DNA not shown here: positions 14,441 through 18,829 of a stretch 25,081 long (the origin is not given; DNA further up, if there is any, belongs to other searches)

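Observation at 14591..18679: Bacterial protein with the full architecture of metazoan soluble adenylyl cyclase (tandem complementary cyclase domains + STAND NTPase + TPR)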

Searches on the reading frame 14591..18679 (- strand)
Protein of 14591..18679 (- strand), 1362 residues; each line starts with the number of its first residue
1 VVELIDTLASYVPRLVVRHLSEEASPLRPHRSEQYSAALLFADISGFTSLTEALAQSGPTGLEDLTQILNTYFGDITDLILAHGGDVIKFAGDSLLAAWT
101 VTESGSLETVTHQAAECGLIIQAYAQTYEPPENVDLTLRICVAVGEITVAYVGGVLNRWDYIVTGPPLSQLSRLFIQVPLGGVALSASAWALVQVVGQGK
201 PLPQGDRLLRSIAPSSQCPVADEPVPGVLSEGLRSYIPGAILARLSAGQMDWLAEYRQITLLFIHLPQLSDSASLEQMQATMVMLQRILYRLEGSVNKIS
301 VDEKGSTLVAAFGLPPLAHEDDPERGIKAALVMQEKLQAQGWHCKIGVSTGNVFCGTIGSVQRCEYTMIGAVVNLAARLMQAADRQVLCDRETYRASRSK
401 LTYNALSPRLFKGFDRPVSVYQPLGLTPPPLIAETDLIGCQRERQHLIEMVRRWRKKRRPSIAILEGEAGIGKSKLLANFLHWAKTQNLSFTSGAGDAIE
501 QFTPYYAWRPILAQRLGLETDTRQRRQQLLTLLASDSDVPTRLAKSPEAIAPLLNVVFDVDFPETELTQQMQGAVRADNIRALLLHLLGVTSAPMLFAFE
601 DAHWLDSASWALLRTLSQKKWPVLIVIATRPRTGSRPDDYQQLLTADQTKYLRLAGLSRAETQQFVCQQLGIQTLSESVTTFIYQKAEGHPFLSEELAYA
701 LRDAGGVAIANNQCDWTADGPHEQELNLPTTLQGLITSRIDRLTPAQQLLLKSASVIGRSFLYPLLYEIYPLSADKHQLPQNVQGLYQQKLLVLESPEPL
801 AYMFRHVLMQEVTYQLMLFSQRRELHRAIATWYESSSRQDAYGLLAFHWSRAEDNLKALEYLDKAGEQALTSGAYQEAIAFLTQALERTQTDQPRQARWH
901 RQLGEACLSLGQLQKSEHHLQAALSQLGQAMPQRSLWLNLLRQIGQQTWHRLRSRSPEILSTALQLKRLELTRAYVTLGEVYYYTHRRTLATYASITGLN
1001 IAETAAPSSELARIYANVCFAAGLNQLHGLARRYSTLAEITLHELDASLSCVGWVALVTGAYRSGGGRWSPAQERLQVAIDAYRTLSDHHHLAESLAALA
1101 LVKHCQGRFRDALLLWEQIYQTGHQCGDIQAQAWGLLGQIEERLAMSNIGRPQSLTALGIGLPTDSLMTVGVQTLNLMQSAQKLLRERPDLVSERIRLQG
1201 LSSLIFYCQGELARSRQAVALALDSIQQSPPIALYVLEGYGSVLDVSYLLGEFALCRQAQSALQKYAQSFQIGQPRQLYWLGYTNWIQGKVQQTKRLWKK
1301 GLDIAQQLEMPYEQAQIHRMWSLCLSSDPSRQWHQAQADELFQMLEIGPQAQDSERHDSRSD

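Call 3: search_protein_families(library=pfam, proteins=[window:14591-18679:-], max_evalue=1)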
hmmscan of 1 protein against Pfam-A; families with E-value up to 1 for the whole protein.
window:14591-18679:- (1362 aa): 16 families
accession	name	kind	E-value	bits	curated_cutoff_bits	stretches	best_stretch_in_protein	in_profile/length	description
PF00211.25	Guanylate_cyc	-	7.2e-20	71.8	21.9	2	36-161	8-125/183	Adenylate and Guanylate cyclase catalytic domain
PF13191.12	AAA_16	-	2.5e-15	57.8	32.6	1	441-626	6-167/167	AAA ATPase domain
PF13424.12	TPR_12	-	6.4e-08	33.1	30.1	2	870-925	14-73/77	Tetratricopeptide repeat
PF13401.12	AAA_22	-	5.1e-05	24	27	1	459-534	4-76/130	AAA domain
PF05729.18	NACHT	-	0.00015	22.1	26.7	1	463-487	3-27/167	NACHT domain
PF14559.12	TPR_19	-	0.00041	21.1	25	1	869-929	1-57/68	Tetratricopeptide repeat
PF13432.12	TPR_16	-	0.00053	20.8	32.7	1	866-924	4-58/65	Tetratricopeptide repeat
PF05673.19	DUF815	-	0.0035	17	23.8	1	431-490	24-83/249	Protein of unknown function (DUF815)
PF13428.12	TPR_14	-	0.021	15.9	23.5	0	900-929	4-33/44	Tetratricopeptide repeat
PF25199.1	nSTAND_NTPase5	-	0.022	15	34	1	445-484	26-65/145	Novel STAND NTPase 5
PF07719.23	TPR_2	-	0.037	14.6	27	1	897-925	1-29/34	Tetratricopeptide repeat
PF00515.34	TPR_1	-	0.12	12.7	27.8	0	898-925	2-29/34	Tetratricopeptide repeat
PF24883.2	NPHP3_N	-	0.13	12.8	24.8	1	451-488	12-50/164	Nephrocystin 3, N-terminal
PF25068.1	ARM_TT21_4th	-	0.27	11.9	30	1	864-979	4-115/153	Tetratricopeptide repeat protein 21 forth ARM domain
PF13176.12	TPR_7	-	0.37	11.5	27.9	0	872-892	12-32/36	Tetratricopeptide repeat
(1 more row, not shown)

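Call 4: search_protein_families(library=ncbifam, proteins=[window:14591-18679:-], max_evalue=1)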
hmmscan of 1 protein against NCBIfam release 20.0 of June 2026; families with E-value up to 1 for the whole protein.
window:14591-18679:- (1362 aa): 8 families
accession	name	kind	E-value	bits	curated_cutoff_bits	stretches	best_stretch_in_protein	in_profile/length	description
TIGR03903.1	TOMM_kin_cyc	equivalog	1.6e-45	155.5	705.75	1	246-903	273-934/1267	TOMM system kinase/cyclase fusion protein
NF050132.1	TransRegAbsR2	equivalog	1.6e-06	27.1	850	1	595-721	98-221/582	LuxR family transcriptional regulator AbsR2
TIGR02917.1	PEP_TPR_lipo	equivalog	0.0078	14.1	312.2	1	862-925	366-425/899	XrtA/PEP-CTERM system TPR-repeat protein PrsT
NF052312.1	T9SS_PorW_SprE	equivalog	0.044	12.4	250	1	803-932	238-363/716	type IX secretion system periplasmic lipoprotein PorW/SprE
NF058541.1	SusR_regulator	equivalog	0.069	12.3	480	1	858-923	164-230/515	SusR family glycan utilization regulator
NF040959.1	MamA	equivalog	0.082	12.3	200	1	854-925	33-99/204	magnetosome protein MamA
NF003229.0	PRK04195.1-5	equivalog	0.092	11.4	280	1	436-476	18-60/413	replication factor C large subunit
NF052415.1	T3SS_chap_SctY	equivalog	0.56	10.7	70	0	869-925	50-105/106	type III secretion apparatus assembly chaperone SctY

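Call 9: find_homologous_proteins(query=window:14591-18679:-, max_evalue=1e-10)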
Query window:14591-18679:- (1362 aa): 2891 proteins with E <= 1e-10 among 8000 candidates; the best 120 are listed.
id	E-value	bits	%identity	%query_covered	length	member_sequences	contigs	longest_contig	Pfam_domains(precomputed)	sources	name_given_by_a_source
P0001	0.0e+0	2909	96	100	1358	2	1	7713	PF13424.13,PF00211.26,PF13191.13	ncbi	ncbi:MAG: adenylate/guanylate cyclase domain-containing protein [Cyanobacteria bacterium P01_A01_bin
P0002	0.0e+0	2559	84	100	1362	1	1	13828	PF00211.26,PF07719.24,PF13191.13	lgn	-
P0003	0.0e+0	2377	78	99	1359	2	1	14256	PF13424.13,PF00211.26,PF13191.13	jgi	jgi:class 3 adenylate cyclase/tetratricopeptide (TPR) repeat protein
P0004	0.0e+0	2152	71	99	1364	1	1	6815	PF13424.13,PF00211.26,PF13191.13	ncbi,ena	-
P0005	0.0e+0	1856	64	99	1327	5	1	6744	PF13424.13,PF13401.13,PF00211.26,PF13191.13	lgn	-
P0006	0.0e+0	1844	65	97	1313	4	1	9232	PF13424.13,PF00211.26,PF13191.13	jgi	jgi:class 3 adenylate cyclase/tetratricopeptide (TPR) repeat protein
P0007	0.0e+0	1836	64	97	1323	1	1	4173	PF13424.13,PF00211.26,PF13191.13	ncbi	ncbi:MAG: adenylate/guanylate cyclase domain-containing protein [Thermosynechococcaceae cyanobacteri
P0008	0.0e+0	1790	63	99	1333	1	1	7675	PF13424.13,PF13401.13,PF00211.26,PF13191.13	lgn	-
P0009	0.0e+0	1367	49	99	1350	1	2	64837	PF13424.13,PF00211.26,PF07719.24,PF13191.13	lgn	-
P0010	0.0e+0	1358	49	99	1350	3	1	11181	PF13424.13,PF00211.26,PF13191.13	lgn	-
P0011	0.0e+0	1355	49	100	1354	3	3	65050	PF13424.13,PF13401.13,PF00211.26,PF13191.13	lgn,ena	-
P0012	0.0e+0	1352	49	99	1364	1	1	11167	PF17874.8,PF13424.13,PF00211.26,PF07719.24,PF13191.13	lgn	-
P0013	0.0e+0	1348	49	99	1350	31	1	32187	PF13424.13,PF00211.26,PF07719.24,PF13191.13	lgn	-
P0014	0.0e+0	1348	50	100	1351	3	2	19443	PF13424.13,PF00211.26,PF13191.13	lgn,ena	-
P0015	0.0e+0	1346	49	99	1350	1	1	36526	PF13424.13,PF00211.26,PF07719.24,PF13191.13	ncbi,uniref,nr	ncbi:adenylate/guanylate cyclase domain-containing protein [Acaryochloris sp. IP29b_bin.137]|uniref:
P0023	0.0e+0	1183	46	99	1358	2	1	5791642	PF17874.8,PF13424.13,PF13401.13,PF00211.26,PF07719.24,PF13191.13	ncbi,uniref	ncbi:adenylate/guanylate cyclase domain-containing protein [Altericista sp. CCNU0014]|uniref:adenyla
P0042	6.7e-294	996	41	99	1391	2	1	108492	PF13424.13,PF13401.13,PF00211.26,PF13191.13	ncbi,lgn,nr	ncbi:MAG: adenylate/guanylate cyclase domain-containing protein [Herpetosiphonaceae bacterium]|nr:MA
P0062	8.7e-286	970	40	99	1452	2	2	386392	PF17874.8,PF13424.13,PF13401.13,PF00211.26,PF13191.13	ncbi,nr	ncbi:MAG: AAA family ATPase [Anaerolineae bacterium]|nr:AAA family ATPase [Anaerolineae bacterium]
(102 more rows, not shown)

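Call 26: search_protein_families(library=padloc, proteins=[window:14591-18679:-], max_evalue=0.01)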
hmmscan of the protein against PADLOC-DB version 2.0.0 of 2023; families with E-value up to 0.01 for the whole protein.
window:14591-18679:- (1362 aa): 8 families
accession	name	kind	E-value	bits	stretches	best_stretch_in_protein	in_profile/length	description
PDLC00734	PycC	-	4.5e-20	70.1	2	33-173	186-319/374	Pycsar cyclase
PDLC02367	PycC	-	9.5e-11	39.6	1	35-153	42-153/226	-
PDLC00765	PycC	-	4e-07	27.5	1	34-190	255-409/477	Pycsar cyclase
PDLC00766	PycC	-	4.5e-07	27.5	1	33-151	40-154/232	Pycsar cyclase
PDLC02366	PycC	-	1.4e-06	25.6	1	26-153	267-394/486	-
PDLC01169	TPR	-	0.0018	15.7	0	1067-1144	123-199/252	TPR repeats containing protein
PDLC02369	PycC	-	0.0037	14.8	1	334-389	130-182/248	-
PDLC04476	PDC-M16A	-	0.004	13.6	1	441-493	6-58/691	-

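Call 41: find_related_loci(query=window:14591-18679:-, collection=genome_contigs, flank=8000)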
Query window:14591-18679:- (1362 aa) in genome_contigs; peptide patterns used: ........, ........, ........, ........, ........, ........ (x = any residue, [..] = any of these).
30 stretches matched a pattern; 5 encode a relative of the query (tblastn E <= 1e-3); 5 distinct loci.
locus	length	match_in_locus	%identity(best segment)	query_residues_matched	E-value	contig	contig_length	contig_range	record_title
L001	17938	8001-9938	29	21-891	1e-42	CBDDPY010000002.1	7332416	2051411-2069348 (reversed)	MAG: Alphaproteobacteria bacterium isolate c8c04a1d-975f-49ae-a333-9dd0332b5757 genome assembly, contig: chromosome_2, w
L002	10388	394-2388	29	254-920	1e-42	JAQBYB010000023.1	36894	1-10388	MAG: Proteobacteria bacterium isolate casp150-mb.300 NODE_2944_length_36894_cov_0.108738, whole genome shotgun sequence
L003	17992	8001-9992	29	254-911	1e-41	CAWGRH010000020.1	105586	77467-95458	MAG: uncultured Alphaproteobacteria bacterium isolate MFD05513.bin.2.150 genome assembly, contig: contig_5015, whole gen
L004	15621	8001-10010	27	40-915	9e-40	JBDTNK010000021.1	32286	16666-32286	MAG: Chloroflexota bacterium isolate cluster3_bin.149 NODE_4002_length_32286_cov_14.877944, whole genome shotgun sequenc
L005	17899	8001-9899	28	32-891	7e-39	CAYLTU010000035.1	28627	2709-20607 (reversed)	MAG TPA_asm: uncultured Rhodospirillaceae bacterium isolate SRP308112_co1_145 genome assembly, contig: NODE_2218_length_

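Call 42: find_encoding_contigs(protein=window:14591-18679:-, flank=6000, max_places=3)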
Protein window:14591-18679:- (1362 aa): no gene with exactly this product is on record in the collection.

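Call 43: find_encoding_contigs(protein=P0003, flank=6000, max_places=3)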
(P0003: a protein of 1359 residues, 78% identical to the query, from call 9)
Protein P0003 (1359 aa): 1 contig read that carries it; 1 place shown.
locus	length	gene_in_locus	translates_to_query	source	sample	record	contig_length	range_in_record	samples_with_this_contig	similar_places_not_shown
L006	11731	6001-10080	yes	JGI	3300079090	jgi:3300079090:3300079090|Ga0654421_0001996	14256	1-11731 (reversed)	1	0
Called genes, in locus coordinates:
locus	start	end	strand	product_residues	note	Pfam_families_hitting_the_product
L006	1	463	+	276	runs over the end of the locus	PF00685:Sulfotransfer_1, PF13469:Sulfotransfer_3 (weak)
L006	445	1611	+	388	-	PF13439:Glyco_transf_4, PF13579:Glyco_trans_4_4, PF20706:GT4-conflict, PF00534:Glycos_transf_1, PF13692:Glyco_trans_1_4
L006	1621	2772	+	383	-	PF13439:Glyco_transf_4, PF13579:Glyco_trans_4_4, PF00534:Glycos_transf_1, PF13692:Glyco_trans_1_4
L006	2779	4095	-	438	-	PF14099:Polysacc_lyase, PF14200:RicinB_lectin_2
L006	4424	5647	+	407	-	PF14907:NTP_transf_5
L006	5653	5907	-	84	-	-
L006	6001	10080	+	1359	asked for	PF00211:Guanylate_cyc, PF13424:TPR_12 (faint), PF00211:Guanylate_cyc, PF13191:AAA_16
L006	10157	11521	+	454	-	PF00483:NTP_transferase, PF24894:Hexapep_GlmU (weak), PF25247:LbH_GLGC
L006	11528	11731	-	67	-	?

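Call 44: find_encoding_contigs(protein=P0002, flank=6000, max_places=3)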
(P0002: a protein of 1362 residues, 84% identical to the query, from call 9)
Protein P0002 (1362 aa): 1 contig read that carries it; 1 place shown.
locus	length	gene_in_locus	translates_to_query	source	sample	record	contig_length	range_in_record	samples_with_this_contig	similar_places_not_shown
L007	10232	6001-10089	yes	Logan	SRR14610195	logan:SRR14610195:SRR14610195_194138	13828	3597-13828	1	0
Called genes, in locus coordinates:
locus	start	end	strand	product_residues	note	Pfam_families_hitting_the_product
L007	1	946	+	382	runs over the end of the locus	PF13439:Glyco_transf_4, PF13579:Glyco_trans_4_4, PF13524:Glyco_trans_1_2 (faint), PF20706:GT4-conflict, PF00534:Glycos_transf_1, PF13692:Glyco_trans_1_4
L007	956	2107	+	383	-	PF13439:Glyco_transf_4, PF13579:Glyco_trans_4_4, PF00534:Glycos_transf_1, PF13692:Glyco_trans_1_4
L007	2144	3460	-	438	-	PF14099:Polysacc_lyase, PF14200:RicinB_lectin_2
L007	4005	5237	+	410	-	PF14907:NTP_transf_5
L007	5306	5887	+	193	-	PF12766:Pyridox_oxase_2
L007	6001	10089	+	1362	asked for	PF00211:Guanylate_cyc, PF13191:AAA_16, PF07719:TPR_2 (faint)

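Call 45: find_encoding_contigs(protein=P0023, flank=6000, max_places=2)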
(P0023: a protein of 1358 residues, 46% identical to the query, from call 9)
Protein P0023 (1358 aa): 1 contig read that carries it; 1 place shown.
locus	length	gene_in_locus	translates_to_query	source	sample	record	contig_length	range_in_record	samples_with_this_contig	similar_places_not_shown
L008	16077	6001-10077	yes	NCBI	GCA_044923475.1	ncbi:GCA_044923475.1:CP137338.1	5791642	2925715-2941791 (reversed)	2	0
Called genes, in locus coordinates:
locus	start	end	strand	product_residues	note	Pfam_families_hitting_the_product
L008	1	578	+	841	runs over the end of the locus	PF00931:NB-ARC, PF13424:TPR_12 (weak), PF17874:TPR_MalT, PF13424:TPR_12, PF17874:TPR_MalT (weak), PF13374:TPR_10, PF13424:TPR_12, PF24885:TPR_NPHP3, +9 more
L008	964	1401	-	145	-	PF01850:PIN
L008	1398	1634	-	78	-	-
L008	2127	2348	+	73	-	-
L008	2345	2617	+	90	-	PF24732:ParE_like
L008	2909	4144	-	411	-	PF20628:Dyp_perox_C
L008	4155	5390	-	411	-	PF26676:DUF8225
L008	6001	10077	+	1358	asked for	PF00211:Guanylate_cyc, PF13191:AAA_16, PF13401:AAA_22, PF07719:TPR_2 (faint), PF13424:TPR_12 (weak), PF17874:TPR_MalT (weak)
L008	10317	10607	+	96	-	-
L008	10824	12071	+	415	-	PF00089:Trypsin, PF13365:Trypsin_2, PF10989:DUF2808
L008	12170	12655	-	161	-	PF07883:Cupin_2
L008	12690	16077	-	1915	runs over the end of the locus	PF13205:Big_5 (faint), PF11974:bMG3 (faint), PF01835:MG2, PF17972:bMG5 (faint), PF07703:A2M_BRD, PF00207:A2M, PF17973:bMG10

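Call 46: find_encoding_contigs(protein=P0009, flank=6000, max_places=2)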
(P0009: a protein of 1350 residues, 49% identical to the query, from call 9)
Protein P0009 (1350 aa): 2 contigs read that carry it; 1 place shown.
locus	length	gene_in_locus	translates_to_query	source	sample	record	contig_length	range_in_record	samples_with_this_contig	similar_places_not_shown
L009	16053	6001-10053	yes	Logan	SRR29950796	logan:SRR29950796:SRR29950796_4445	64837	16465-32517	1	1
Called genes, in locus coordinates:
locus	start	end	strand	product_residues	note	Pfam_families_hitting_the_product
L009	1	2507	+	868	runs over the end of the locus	PF12799:LRR_4 (faint), PF00071:Ras (weak), PF08477:Roc, PF16095:COR-A, PF25497:COR-B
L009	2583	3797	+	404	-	PF01494:FAD_binding_3, PF13450:NAD_binding_8 (faint)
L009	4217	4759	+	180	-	PF14317:YcxB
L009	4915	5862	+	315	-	PF10026:DUF2268 (weak), PF25594:GldB_lipo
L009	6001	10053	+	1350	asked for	PF00211:Guanylate_cyc, PF13191:AAA_16, PF13424:TPR_12 (faint), PF07719:TPR_2 (faint)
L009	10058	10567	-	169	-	PF00583:Acetyltransf_1, PF13673:Acetyltransf_10, PF13508:Acetyltransf_7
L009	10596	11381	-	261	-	PF02698:DUF218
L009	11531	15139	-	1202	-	-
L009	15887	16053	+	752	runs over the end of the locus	PF00223:PsaA_PsaB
